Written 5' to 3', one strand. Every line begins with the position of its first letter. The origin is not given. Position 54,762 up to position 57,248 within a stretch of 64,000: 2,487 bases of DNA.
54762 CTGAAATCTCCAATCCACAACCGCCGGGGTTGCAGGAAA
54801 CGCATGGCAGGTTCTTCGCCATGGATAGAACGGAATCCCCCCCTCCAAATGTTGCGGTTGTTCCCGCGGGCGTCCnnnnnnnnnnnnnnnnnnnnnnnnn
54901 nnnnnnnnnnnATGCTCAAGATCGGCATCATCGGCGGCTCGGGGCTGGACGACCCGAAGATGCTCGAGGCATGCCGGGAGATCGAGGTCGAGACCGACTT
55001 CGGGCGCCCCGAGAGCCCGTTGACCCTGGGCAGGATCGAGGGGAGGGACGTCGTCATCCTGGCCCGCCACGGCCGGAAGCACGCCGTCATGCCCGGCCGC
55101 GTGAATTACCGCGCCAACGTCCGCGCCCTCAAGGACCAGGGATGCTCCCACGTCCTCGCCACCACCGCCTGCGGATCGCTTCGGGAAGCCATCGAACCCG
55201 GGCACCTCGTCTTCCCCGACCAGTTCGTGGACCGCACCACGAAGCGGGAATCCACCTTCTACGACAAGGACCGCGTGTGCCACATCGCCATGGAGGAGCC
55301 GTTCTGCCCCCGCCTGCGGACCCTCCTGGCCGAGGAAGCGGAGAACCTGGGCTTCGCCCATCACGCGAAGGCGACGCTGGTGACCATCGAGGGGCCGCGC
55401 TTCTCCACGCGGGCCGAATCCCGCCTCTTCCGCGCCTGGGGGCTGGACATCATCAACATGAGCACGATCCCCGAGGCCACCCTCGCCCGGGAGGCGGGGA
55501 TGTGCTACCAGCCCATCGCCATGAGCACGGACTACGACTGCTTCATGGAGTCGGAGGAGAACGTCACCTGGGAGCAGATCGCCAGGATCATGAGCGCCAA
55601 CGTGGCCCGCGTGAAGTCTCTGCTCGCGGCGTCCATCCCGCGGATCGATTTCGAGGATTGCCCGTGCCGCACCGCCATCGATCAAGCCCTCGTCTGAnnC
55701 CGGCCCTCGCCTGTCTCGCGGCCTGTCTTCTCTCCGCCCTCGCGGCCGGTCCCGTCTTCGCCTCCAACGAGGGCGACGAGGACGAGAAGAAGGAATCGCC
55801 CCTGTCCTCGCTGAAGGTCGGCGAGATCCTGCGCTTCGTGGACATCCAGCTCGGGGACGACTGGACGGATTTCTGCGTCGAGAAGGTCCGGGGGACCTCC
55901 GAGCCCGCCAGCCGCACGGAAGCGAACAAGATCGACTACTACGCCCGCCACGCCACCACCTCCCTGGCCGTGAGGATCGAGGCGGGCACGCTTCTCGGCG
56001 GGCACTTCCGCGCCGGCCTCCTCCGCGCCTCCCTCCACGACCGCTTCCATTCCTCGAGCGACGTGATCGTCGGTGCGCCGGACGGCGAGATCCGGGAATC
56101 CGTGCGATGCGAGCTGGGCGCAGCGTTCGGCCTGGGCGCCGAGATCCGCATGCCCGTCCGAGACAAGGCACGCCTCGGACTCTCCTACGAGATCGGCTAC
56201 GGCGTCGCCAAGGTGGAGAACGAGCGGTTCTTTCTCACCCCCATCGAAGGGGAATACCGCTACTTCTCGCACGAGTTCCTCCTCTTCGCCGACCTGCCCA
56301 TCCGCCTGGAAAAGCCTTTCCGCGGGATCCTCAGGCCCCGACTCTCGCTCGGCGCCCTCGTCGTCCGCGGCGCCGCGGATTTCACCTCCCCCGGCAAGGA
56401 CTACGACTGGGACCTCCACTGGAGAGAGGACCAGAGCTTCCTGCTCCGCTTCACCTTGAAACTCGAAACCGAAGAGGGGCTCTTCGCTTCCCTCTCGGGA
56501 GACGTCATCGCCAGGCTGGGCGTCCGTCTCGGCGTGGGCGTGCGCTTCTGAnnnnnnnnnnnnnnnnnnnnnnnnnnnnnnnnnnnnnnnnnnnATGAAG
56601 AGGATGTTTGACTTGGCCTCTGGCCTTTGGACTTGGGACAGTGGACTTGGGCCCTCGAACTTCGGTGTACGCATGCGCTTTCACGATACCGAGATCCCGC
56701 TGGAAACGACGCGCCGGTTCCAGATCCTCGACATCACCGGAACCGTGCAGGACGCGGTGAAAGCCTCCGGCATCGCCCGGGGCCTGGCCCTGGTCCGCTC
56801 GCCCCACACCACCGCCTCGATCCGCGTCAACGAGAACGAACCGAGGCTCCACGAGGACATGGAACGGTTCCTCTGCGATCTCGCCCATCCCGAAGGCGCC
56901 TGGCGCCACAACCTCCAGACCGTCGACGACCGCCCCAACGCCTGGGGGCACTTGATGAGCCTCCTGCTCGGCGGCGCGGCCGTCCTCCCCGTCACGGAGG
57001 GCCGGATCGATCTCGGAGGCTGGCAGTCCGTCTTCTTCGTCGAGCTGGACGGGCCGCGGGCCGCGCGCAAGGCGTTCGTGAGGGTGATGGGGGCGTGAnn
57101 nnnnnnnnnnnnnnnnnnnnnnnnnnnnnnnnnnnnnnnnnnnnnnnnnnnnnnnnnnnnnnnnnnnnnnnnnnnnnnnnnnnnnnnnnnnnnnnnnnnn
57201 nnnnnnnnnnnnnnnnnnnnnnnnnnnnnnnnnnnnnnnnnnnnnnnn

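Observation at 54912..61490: Gene neighbourhood linking the RLP to nucleoside/pentose-phosphate metabolism and YjbQ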

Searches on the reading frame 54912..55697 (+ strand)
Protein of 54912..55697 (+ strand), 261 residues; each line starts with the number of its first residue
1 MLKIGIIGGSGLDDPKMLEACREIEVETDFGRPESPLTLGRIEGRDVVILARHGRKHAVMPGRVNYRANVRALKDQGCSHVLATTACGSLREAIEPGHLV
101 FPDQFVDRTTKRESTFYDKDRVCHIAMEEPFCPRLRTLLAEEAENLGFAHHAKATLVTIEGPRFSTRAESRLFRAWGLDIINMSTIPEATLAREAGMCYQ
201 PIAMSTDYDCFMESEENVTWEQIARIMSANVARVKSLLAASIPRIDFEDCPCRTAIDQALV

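Call 3: search_protein_families(library=pfam, proteins=[window:54912-55697:+], max_evalue=0.01)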
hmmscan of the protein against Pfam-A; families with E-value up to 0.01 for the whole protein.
window:54912-55697:+ (261 aa): 1 family
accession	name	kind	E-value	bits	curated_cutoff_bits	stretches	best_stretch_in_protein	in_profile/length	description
PF01048.26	PNP_UDP_1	-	5.4e-42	144.2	25.1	1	3-241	1-231/233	Phosphorylase superfamily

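Call 4: search_protein_families(library=ncbifam, proteins=[window:54912-55697:+], max_evalue=0.01)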
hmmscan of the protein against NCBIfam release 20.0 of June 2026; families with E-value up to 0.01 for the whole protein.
window:54912-55697:+ (261 aa): 12 families
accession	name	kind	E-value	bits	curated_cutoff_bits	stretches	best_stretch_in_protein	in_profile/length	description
TIGR01694.1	MTAP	equivalog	1.1e-90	303.2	274.85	1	3-242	1-238/240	S-methyl-5'-thioadenosine phosphorylase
NF006334.0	PRK08564.1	equivalog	3.1e-89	298.6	382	1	2-261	8-267/267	S-methyl-5'-thioadenosine phosphorylase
NF006492.0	PRK08931.1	equivalog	1.6e-84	283.7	437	1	3-260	5-262/291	S-methyl-5'-thioadenosine phosphorylase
NF005876.0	PRK07823.1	equivalog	2.2e-75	253.2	306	1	3-255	7-256/267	S-methyl-5'-thioadenosine phosphorylase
NF005657.0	PRK07432.1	equivalog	2.2e-74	250.2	453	1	3-248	5-253/291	S-methyl-5'-thioadenosine phosphorylase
NF006599.0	PRK09136.1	equivalog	1.6e-60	204.3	223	1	4-240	4-242/247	S-methyl-5'-thioinosine phosphorylase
NF006054.0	PRK08202.1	equivalog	3.1e-29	102.3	218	1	36-243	66-272/274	purine-nucleoside phosphorylase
TIGR01698.1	PUNP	equivalog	1.7e-22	80.1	302.6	1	38-240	44-242/245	purine-nucleoside phosphorylase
TIGR01697.1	PNPH-PUNA-XAPA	subfamily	5.6e-22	78.3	197.1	1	35-240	41-244/247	inosine/guanosine/xanthosine phosphorylase family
TIGR01700.1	PNPH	equivalog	6.8e-16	58.4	293.35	1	37-239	43-245/249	purine nucleoside phosphorylase I, inosine and guanosine-specific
TIGR01699.1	XAPA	equivalog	2e-13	50.5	370.9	1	37-202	43-208/248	xanthosine phosphorylase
TIGR03468.1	HpnG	hypoth_equivalog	0.00089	18.9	187.1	1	62-111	30-79/212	hopanoid-associated phosphorylase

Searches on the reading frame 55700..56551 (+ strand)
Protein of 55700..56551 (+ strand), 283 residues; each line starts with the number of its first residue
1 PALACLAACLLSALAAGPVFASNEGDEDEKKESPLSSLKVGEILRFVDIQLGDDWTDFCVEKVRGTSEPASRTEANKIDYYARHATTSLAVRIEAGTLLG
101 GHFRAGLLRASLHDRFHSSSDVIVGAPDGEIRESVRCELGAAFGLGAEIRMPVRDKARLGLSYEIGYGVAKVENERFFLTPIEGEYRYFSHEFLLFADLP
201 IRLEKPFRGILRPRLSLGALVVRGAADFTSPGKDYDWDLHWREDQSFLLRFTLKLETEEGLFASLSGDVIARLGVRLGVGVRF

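Call 3: search_protein_families(library=pfam, proteins=[window:55700-56551:+], max_evalue=0.01)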
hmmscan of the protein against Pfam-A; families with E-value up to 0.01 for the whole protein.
window:55700-56551:+ (283 aa): 0 families

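Call 4: search_protein_families(library=ncbifam, proteins=[window:55700-56551:+], max_evalue=0.01)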
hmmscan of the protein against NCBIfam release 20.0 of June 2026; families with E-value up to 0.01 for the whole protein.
window:55700-56551:+ (283 aa): 0 families

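Call 34: search_protein_families(library=ncbifam, proteins=[window:55700-56551:+], max_evalue=0.00001)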
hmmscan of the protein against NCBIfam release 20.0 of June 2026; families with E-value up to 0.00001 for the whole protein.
window:55700-56551:+ (283 aa): 0 families

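Call 80: predict_structure(alignment_id=A2)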
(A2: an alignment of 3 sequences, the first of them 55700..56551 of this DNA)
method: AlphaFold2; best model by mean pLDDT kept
length: 283 residues; sequences in the alignment: 3
mean_pLDDT: 60.2   pTM: 0.56
mean pLDDT of the five models: 60.2, 56.0, 49.9, 49.7, 37.0
residues with pLDDT >= 90: 6; 70-90: 92; 50-70: 104; < 50: 81
segments of 3 or more residues with pLDDT < 50: 1-52, 55-58, 62-76, 124-126, 176-179
pLDDT, mean of each block of 10 residues (from residue 1): 36 33 29 31 45 49 44 48 56 55 60 62 50 61 77 80 83 54 72 89 84 88 69 54 72 81 72 55 53
secondary structure, 60 per line:
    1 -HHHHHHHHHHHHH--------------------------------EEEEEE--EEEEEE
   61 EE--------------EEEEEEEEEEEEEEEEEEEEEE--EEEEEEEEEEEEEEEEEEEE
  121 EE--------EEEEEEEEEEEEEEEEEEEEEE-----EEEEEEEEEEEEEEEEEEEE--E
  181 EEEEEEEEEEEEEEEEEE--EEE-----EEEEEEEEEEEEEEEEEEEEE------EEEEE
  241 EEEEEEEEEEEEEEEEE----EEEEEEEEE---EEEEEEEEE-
elements in order: H2-14 E47-52 E55-62 E77-98 E101-122 E131-152 E158-177 E180-198 E201-203 E209-229 E236-257 E262-270 E274-282

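Call 82: fold_search(model_id=the predicted structure, library=pdb)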
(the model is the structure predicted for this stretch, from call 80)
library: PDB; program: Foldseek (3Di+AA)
matches with E <= 10: 723; with E <= 0.001: 5
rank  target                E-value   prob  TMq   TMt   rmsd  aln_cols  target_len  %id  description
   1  3slj                  6.0e-05  1.00  0.42  0.39   9.3       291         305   12  Pre-cleavage Structure of the Autotransporter EspP - N1023A mutant (released 2011-11-16)
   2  3slt                  2.6e-04  1.00  0.39  0.37  10.4       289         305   13  Pre-cleavage Structure of the Autotransporter EspP - N1023S Mutant (released 2011-11-16)
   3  3slo                  2.7e-04  1.00  0.41  0.39   9.6       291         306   12  Pre-cleavage Structure of the Autotransporter EspP - N1023D mutant (released 2011-11-16)
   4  1uyn                  4.3e-04  1.00  0.45  0.45   8.6       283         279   13  Translocator domain of autotransporter NalP from Neisseria meningitidis (released 2004-03-18)
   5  1uyo                  8.3e-04  1.00  0.44  0.45  10.4       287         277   12  Translocator domain of autotransporter NalP from Neisseria meningitidis (released 2004-03-19)
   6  4gf4                  1.4e-03  0.87  0.23  0.22  19.5       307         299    7  Low pH structure of Pseudomonas putida OprB (released 2012-10-24)
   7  8aa0_A                1.8e-03  0.99  0.25  0.10  17.6       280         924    9  Levan utilisation machinery (utilisome) with levan fructo-oligosaccharides DP 8-12 (released 2023-06-07)
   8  5o65_B                3.4e-03  1.00  0.37  0.36  14.4       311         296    7  Crystal Structure of the Pseudomonas functional amyloid secretion protein FapF (released 2017-08-23)
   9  9fzd_A                3.6e-03  1.00  0.31  0.45   7.9       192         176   19  Structure of OmpA-long in complex with nanobody Nb39 (released 2024-07-17)
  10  8the_A                3.6e-03  0.89  0.20  0.12  14.9       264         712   12  Cryo-EM structure of Pseudomonas aeruginosa TonB-dependent transporter PhuR in complex with synthetic antibody and hem (released 2024-01-31)
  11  7xw0_B                3.8e-03  1.00  0.47  0.50   6.7       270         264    9  Crystal structure of pOmpT (released 2023-05-31)
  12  2qom_A                4.0e-03  1.00  0.46  0.49  12.7       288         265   12  The crystal structure of the E.coli EspP autotransporter Beta-domain. (released 2007-11-13)
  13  2qom_B                4.6e-03  1.00  0.45  0.47  12.7       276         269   11  The crystal structure of the E.coli EspP autotransporter Beta-domain. (released 2007-11-13)
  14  3qq2_A                4.6e-03  0.96  0.31  0.34  15.4       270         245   12  Crystal Structure of the Beta Domain of the Bordetella Autotransporter Brka (released 2011-04-13)
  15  4y25                  4.9e-03  0.33  0.17  0.16  18.9       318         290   12  Bacterial polysaccharide outer membrane secretin (released 2016-03-16)
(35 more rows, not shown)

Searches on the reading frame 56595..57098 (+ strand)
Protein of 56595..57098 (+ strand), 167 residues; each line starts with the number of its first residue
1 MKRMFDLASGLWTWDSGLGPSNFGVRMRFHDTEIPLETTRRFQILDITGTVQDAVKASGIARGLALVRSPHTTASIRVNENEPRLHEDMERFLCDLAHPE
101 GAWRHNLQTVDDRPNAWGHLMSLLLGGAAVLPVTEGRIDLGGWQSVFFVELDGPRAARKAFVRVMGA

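Call 3: search_protein_families(library=pfam, proteins=[window:56595-57098:+], max_evalue=0.01)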
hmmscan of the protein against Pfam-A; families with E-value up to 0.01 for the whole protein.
window:56595-57098:+ (167 aa): 1 family
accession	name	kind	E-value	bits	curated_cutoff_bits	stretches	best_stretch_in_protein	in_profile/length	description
PF01894.22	UPF0047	-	2.1e-33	115.4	27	1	46-163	1-116/117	Uncharacterised protein family UPF0047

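Call 4: search_protein_families(library=ncbifam, proteins=[window:56595-57098:+], max_evalue=0.01)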
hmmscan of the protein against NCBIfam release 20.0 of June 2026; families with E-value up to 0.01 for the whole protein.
window:56595-57098:+ (167 aa): 1 family
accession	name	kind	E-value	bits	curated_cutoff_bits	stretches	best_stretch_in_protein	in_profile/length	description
TIGR00149.1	TIGR00149_YjbQ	hypoth_equivalog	1.3e-32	112.4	67.75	1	33-166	2-131/132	secondary thiamine-phosphate synthase enzyme YjbQ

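Call 41: search_solved_structures(query=window:56661-57098:+, max_evalue=0.001, show_alignments=2)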
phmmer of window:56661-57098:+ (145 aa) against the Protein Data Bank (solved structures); distinct sequences matched with E-value up to 0.001: 9.
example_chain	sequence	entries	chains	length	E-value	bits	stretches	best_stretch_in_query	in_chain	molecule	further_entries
2p6h_A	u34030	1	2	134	2.3e-32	115.1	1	13-134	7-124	Hypothetical protein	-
1vph_A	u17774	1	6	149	1.4e-28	102.8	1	5-144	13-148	hypothetical protein SSO2532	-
1vmj_A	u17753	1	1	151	3.1e-23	85.6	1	5-144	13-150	hypothetical protein TM0723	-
1ve0_A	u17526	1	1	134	4e-23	85.2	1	9-144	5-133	hypothetical protein (ST2072)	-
2p6c_A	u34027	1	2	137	3.8e-22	82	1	12-144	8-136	aq_2013 protein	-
1vmf_A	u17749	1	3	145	2.5e-21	79.4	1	10-142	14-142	hypothetical protein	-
1xbf_A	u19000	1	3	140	9.1e-20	74.3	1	11-142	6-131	Clostridium acetobutylicum Q97KL0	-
1vmh_A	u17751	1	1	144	1.1e-19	74.1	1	11-142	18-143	Uncharacterized conserved protein YjbQ/UPF0047 family, ortholog yugU B.subtilis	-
2cu5_A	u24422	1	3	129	3.3e-12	49.8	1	23-142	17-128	Conserved Hypothetical Protein TT1486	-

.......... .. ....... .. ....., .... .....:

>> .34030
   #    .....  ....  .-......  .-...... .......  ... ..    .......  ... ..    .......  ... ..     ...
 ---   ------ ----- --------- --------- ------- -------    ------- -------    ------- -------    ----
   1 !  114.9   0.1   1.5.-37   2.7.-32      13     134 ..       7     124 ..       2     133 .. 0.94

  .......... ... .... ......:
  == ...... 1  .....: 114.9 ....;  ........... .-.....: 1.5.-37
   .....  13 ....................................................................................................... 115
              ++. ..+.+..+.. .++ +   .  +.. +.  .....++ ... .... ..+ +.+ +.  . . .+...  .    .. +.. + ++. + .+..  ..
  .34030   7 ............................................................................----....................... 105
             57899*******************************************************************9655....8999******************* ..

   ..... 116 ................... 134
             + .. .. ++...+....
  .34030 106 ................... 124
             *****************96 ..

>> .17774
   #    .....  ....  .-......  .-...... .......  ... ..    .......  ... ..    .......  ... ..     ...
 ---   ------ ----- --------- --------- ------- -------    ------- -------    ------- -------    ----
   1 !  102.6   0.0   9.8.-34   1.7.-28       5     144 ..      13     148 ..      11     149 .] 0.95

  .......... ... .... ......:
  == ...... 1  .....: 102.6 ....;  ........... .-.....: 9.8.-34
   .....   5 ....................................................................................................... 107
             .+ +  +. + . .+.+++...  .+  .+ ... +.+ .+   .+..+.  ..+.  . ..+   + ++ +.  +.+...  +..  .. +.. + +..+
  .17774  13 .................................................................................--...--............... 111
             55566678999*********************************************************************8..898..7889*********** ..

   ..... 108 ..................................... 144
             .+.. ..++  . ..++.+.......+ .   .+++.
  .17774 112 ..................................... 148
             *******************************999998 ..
